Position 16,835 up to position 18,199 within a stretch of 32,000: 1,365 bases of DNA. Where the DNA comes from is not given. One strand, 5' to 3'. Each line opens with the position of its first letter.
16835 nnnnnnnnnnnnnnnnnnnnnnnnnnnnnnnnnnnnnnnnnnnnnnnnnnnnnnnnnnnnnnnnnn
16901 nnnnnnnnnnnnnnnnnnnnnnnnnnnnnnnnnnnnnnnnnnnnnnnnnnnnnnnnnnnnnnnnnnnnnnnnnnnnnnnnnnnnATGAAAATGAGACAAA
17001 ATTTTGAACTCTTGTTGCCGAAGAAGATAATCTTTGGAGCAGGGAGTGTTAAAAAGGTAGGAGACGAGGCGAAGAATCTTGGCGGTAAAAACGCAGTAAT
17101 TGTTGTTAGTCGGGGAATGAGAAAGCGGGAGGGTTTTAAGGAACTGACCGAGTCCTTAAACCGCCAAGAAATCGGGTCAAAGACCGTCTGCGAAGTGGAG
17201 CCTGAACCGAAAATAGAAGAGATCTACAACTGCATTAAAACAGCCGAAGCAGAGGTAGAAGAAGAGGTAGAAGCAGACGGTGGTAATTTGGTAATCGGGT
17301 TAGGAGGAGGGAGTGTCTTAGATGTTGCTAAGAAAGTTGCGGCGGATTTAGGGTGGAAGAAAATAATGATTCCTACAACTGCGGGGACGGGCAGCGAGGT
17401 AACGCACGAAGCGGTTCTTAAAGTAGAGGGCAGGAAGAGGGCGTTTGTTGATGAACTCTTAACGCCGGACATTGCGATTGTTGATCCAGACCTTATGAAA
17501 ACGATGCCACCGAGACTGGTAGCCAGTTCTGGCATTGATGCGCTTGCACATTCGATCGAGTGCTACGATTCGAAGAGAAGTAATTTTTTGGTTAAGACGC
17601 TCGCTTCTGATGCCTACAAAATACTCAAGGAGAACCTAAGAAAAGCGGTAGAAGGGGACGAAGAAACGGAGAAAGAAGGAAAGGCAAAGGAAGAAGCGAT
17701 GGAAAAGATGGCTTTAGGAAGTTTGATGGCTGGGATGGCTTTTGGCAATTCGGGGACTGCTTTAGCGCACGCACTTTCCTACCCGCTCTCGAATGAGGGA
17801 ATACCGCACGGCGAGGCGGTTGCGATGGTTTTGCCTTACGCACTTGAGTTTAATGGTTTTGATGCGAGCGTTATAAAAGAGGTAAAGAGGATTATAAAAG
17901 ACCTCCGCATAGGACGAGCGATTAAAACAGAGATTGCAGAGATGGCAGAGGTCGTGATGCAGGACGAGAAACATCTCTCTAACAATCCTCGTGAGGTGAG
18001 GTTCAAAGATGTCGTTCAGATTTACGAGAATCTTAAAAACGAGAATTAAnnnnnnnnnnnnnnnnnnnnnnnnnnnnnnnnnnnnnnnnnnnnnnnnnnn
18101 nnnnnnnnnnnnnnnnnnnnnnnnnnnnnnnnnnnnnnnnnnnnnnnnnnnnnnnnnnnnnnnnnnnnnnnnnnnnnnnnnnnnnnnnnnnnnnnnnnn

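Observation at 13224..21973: Archaeal phosphonate cluster predicted to make a 2-hydroxyethylphosphonate-type decoration, wired to LicD, CDP-alcohol-transferase and TagF-like transferases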

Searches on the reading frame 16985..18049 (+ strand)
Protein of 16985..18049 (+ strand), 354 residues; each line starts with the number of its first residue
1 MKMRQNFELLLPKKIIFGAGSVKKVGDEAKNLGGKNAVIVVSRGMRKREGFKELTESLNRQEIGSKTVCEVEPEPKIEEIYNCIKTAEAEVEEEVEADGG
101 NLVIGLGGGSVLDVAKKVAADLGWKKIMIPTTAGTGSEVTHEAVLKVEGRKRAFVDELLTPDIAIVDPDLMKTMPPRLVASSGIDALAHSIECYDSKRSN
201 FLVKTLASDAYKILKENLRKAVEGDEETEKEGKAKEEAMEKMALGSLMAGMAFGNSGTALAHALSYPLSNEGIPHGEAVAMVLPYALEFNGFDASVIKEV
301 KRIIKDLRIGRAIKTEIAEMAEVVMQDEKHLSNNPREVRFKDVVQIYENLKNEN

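Call 3: search_protein_families(library=pfam, proteins=[window:16985-18049:+], max_evalue=0.01)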
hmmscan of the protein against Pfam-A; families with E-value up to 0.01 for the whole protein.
window:16985-18049:+ (354 aa): 5 families
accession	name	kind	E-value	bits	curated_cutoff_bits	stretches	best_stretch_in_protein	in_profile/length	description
PF00465.25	Fe-ADH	-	3.3e-36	124.8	31.3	1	12-168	1-168/168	Iron-containing alcohol dehydrogenase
PF25137.1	ADH_Fe_C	-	1.8e-27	96.8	27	1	180-292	2-107/194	Fe-containing alcohol dehydrogenase family, C-terminal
PF13685.12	Fe-ADH_2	-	6.8e-14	52.6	28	1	17-175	2-149/149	Iron-containing alcohol dehydrogenase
PF01761.26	DHQ_synthase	-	0.00022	21.3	24.2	1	94-179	25-113/115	3-dehydroquinate synthase N-terminal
PF24621.2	DHQS_C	-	0.00044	20.6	27.6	1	255-329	64-143/144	3-dehydroquinate synthase C-terminal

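Call 4: search_protein_families(library=ncbifam, proteins=[window:16985-18049:+], max_evalue=0.01)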
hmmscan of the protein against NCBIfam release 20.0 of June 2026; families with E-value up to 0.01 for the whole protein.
window:16985-18049:+ (354 aa): 21 families
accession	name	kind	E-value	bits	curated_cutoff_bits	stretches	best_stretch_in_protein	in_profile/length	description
NF010378.0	PRK13805.1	equivalog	4.8e-53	180.2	951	2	126-298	597-763/872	bifunctional acetaldehyde-CoA/alcohol dehydrogenase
NF007911.0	PRK10624.1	equivalog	7.3e-50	170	537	2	127-291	135-292/382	lactaldehyde reductase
NF041833.1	Fe_ADH_ErcA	equivalog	2.5e-49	168.4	550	2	127-294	133-294/382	alcohol dehydrogenase-like regulatory protein ErcA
TIGR02638.1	lactal_redase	equivalog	1.6e-48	165.5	523.15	2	127-307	134-307/379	lactaldehyde reductase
NF050025.1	SulfAcetaldRedSarD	equivalog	8.3e-46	156.6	700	1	13-291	9-292/385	sulfoacetaldehyde reductase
NF053866.1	CholDhdGbsBBac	equivalog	1.6e-45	155.4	550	2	127-292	143-303/392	choline dehydrogenase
TIGR03405.1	Phn_Fe-ADH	equivalog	1.9e-40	138.7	423.7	2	127-290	130-288/355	iron-containing alcohol dehydrogenase PsrA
NF011998.0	PRK15454.1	equivalog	5.2e-39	134.1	556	2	127-320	152-332/395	ethanolamine utilization ethanol dehydrogenase EutG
NF058672.1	4HyButDHCUPNE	equivalog_domain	2.2e-38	132.4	500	2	127-319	134-324/378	4-hydroxybutyrate dehydrogenase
NF007363.0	PRK09860.1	equivalog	4.5e-30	105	581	1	10-292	7-294/383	L-threonine dehydrogenase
NF006941.0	PRK09423.1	subfamily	7.4e-28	97.4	336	1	10-345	6-350/367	glycerol dehydrogenase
NF011717.0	PRK15138.1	equivalog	5.1e-20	71.9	645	2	131-287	138-293/387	alcohol dehydrogenase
NF041822.1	daptide_DH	equivalog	9.9e-19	67.4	300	2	127-234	108-212/363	daptide-type RiPP biosynthesis dehydogenase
NF053832.1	GlycoaldRedHalo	equivalog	1.2e-18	67.4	550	1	12-343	8-348/363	glycolaldehyde reductase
NF002022.0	PRK00843.1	equivalog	7.7e-17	61.3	413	1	8-282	7-274/350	NAD(P)-dependent glycerol-1-phosphate dehydrogenase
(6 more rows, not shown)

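Call 21: search_solved_structures(query=window:16985-18049:+, max_evalue=1e-20)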
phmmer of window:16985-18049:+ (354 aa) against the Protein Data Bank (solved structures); distinct sequences matched with E-value up to 1e-20: 32.
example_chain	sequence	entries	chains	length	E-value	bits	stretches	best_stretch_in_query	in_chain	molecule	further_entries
1o2d_A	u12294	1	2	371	3.1e-40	141.7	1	7-290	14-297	Alcohol dehydrogenase, iron-containing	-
1vhd_A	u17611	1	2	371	3.3e-40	141.6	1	7-290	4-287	alcohol dehydrogenase, iron-containing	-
8zrl_A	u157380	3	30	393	1.1e-37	133.4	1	10-291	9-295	NAD-dependent methanol dehydrogenase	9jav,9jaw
8zwd_B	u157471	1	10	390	4.5e-32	114.9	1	10-291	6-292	NAD(P)-dependent methanol dehydrogenase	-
6c75_A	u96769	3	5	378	8.8e-32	113.9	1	126-297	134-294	Alcohol dehydrogenase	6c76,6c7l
7qlg_AAA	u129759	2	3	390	1.2e-31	113.5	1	127-304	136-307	Lactaldehyde reductase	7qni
4fr2_A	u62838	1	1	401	1.3e-31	113.4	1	6-320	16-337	1,3-propanediol dehydrogenase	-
13he_A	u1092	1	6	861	1.3e-31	113.4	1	122-294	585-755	Aldehyde-alcohol dehydrogenase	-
8uhw_A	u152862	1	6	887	1.4e-31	113.3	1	122-294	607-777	Aldehyde-alcohol dehydrogenase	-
1rrm_A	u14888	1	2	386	1.4e-31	113.3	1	127-305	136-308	Lactaldehyde reductase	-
2bi4_A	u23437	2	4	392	1.6e-31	113.1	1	127-305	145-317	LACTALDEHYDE REDUCTASE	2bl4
7qlq_AAA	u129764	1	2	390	2e-31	112.8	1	127-304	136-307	Lactaldehyde reductase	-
7qls_AAA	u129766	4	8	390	2.3e-31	112.6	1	127-304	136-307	Lactaldehyde reductase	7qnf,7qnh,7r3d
5br4_A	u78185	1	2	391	8.7e-31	110.7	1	127-304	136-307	Lactaldehyde reductase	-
7qnj_AAA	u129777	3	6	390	1e-30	110.4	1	127-304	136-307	Lactaldehyde reductase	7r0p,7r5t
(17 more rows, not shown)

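Call 87: search_dna_similar(query=window:16985-18049:+, collection=plasmids, mode=protein, max_rows=40, rows=best, max_evalue=1e-15)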
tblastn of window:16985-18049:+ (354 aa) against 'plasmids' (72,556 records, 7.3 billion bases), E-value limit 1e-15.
Records with a match: 721; places in all: 854; records where one place covers at least 80% of the query: 180.
Best place of each record, by identity: <60% 721.
By first word of the organism name: Rhizobium 83; Pantoea 66; Agrobacterium 51; Citrobacter 40; Bacillus 36; Klebsiella 36; Ligilactobacillus 33; Ralstonia 24; Escherichia 23; Sinorhizobium 21; and 116 more.
By predicted mobility (MOB-suite, as given by PLSDB): non-mobilizable 385; conjugative 214; mobilizable 122.
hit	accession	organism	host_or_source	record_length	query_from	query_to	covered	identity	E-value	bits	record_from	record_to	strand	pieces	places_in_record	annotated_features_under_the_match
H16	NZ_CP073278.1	Clostridium butyricum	Homo sapiens,cell culture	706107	1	348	98%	30.5%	6e-21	101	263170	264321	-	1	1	iron-containing alcohol dehydrogenase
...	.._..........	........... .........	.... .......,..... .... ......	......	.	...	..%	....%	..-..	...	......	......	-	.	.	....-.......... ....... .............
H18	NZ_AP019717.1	Clostridium butyricum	-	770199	1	348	98%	30.5%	6e-21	101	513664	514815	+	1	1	iron-containing alcohol dehydrogenase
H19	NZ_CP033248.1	Clostridium butyricum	environment swab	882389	1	348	98%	30.5%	6e-21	101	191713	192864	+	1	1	iron-containing alcohol dehydrogenase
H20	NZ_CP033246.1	Clostridium butyricum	Homo sapiens,stool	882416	1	348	98%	30.5%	6e-21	101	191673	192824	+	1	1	iron-containing alcohol dehydrogenase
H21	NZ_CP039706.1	Clostridium butyricum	Homo sapiens,isolation from The first ...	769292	1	348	98%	30.2%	6e-21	101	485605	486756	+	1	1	iron-containing alcohol dehydrogenase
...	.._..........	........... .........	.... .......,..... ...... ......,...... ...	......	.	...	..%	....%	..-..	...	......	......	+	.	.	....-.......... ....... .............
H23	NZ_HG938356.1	Neorhizobium galegae bv. officinalis bv. officinalis str. ...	Galega officinalis root nodule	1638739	2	347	98%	30.1%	8e-33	136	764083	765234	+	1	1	record has no annotation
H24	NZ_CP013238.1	Clostridium butyricum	Microbial isolate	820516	7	348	97%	30.4%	8e-21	101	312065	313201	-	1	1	iron-containing alcohol dehydrogenase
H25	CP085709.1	Bacillus sp. CMF21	single cell,soil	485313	8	345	95%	30.8%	6e-23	107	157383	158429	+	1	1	iron-containing alcohol dehydrogenase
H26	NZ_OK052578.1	Metabacillus dongyingensis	white elm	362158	8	345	95%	30.8%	6e-23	107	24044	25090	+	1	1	iron-containing alcohol dehydrogenase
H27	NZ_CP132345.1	Clostridium butyricum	Homo sapiens,Faeces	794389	7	348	97%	30.2%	7e-21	101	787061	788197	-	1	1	iron-containing alcohol dehydrogenase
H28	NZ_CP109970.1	Agrobacterium salinitolerans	-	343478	14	347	94%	30.3%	1e-32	135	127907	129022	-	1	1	iron-containing alcohol dehydrogenase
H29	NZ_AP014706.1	Methylobacterium aquaticum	-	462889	7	349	97%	29.5%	5e-25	114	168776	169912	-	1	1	iron-containing alcohol dehydrogenase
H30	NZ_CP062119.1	Aminobacter sp. SR38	bacterial pure culture,soil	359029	5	347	97%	29.3%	3e-30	129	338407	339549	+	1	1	iron-containing alcohol dehydrogenase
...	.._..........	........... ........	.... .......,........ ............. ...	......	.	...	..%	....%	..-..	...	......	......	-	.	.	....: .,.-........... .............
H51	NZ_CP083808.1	Pantoea agglomerans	Eucalyptus grandis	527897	2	349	98%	27.7%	1e-26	118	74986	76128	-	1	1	fucO: lactaldehyde reductase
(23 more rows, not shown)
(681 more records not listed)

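Call 88: get_annotated_region(hit=H51, flank=0)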
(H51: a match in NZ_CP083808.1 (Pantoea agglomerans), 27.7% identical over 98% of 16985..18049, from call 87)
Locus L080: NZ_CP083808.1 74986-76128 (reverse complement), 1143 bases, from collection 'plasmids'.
description: Pantoea agglomerans strain 33.1 plasmid p33.1_1, complete sequence
organism: Pantoea agglomerans (NCBI taxid 549)
taxonomy: Bacteria; Pseudomonadota; Gammaproteobacteria; Enterobacterales; Erwiniaceae; Pantoea; Pantoea agglomerans
host: -; source: Eucalyptus grandis; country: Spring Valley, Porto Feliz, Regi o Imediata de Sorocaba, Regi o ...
typing (MOB-suite, as given by PLSDB): non-mobilizable; replicon ColRNAI_rep_cluster_1857,rep_cluster_1232
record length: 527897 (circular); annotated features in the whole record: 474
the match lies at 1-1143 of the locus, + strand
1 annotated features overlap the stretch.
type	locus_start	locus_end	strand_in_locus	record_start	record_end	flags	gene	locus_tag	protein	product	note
CDS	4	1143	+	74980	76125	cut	fucO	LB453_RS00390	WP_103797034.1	lactaldehyde reductase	-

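Call 89: get_annotated_region(hit=H48, flank=0)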
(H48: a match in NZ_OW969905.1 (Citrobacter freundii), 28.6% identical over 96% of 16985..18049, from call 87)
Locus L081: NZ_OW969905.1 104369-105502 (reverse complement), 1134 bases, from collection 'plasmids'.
description: Citrobacter freundii isolate 0 plasmid P1, complete sequence
organism: Citrobacter freundii (NCBI taxid 546)
taxonomy: Bacteria; Pseudomonadota; Gammaproteobacteria; Enterobacterales; Enterobacteriaceae; Citrobacter; Citrobacter freundii
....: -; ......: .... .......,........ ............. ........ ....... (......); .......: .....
typing (MOB-suite, as given by PLSDB): non-mobilizable; replicon Col(VCM04)
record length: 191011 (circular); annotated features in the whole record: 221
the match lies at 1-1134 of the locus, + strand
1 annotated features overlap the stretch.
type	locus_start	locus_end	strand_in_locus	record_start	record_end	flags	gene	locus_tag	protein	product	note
CDS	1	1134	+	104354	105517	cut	dhaT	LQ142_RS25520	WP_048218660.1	1,3-propanediol dehydrogenase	-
